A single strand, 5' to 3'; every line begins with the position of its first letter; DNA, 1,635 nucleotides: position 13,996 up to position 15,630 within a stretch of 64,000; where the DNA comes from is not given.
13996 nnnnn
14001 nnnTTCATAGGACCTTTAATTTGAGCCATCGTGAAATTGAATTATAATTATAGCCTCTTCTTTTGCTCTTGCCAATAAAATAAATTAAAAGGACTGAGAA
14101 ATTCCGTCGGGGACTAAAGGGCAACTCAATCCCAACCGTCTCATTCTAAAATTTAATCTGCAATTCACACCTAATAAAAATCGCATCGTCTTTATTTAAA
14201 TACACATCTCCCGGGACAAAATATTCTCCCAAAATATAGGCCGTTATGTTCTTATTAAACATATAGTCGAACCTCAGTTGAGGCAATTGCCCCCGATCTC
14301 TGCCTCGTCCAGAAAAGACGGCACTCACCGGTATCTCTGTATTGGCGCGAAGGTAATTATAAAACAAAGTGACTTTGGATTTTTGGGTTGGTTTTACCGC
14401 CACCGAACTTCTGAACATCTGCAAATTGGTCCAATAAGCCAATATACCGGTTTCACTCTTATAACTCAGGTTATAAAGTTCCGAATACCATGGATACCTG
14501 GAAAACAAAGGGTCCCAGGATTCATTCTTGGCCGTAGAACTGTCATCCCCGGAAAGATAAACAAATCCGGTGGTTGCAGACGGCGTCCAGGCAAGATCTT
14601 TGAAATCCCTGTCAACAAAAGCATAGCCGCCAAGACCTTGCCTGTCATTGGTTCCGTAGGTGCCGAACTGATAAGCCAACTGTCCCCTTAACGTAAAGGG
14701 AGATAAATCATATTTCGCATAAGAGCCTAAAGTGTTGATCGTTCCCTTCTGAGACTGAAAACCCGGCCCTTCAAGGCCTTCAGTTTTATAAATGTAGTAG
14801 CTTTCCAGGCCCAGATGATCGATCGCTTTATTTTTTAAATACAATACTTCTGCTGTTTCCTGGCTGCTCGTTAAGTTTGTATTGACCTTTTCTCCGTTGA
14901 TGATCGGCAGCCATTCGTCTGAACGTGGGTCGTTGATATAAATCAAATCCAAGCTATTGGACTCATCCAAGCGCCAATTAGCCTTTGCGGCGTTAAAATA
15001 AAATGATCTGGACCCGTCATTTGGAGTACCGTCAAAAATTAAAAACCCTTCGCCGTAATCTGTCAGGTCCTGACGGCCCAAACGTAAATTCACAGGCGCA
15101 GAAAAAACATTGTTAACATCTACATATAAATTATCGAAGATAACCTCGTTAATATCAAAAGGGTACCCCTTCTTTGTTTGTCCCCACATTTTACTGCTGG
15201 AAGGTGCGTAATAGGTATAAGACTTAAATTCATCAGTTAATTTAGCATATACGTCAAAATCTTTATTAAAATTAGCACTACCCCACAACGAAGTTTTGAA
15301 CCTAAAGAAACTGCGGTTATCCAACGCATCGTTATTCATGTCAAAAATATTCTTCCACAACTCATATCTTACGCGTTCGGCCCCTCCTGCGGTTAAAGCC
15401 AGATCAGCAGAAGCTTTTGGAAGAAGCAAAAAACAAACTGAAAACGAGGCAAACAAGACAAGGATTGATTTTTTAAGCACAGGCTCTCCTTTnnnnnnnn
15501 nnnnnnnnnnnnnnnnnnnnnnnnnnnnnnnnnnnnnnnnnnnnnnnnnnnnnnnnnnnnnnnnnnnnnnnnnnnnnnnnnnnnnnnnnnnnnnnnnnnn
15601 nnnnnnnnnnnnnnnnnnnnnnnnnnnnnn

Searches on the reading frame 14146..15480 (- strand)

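Call 49: search_protein_families(library=pfam, proteins=[window:14146-15480:-], max_evalue=0.0001)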
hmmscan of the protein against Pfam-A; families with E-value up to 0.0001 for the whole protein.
window:14146-15480:- (444 aa): 1 family
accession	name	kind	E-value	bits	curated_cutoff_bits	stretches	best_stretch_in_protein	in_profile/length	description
PF13372.12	Alginate_exp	-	1.8e-21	76.9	25.2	1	61-433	34-387/395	Alginate export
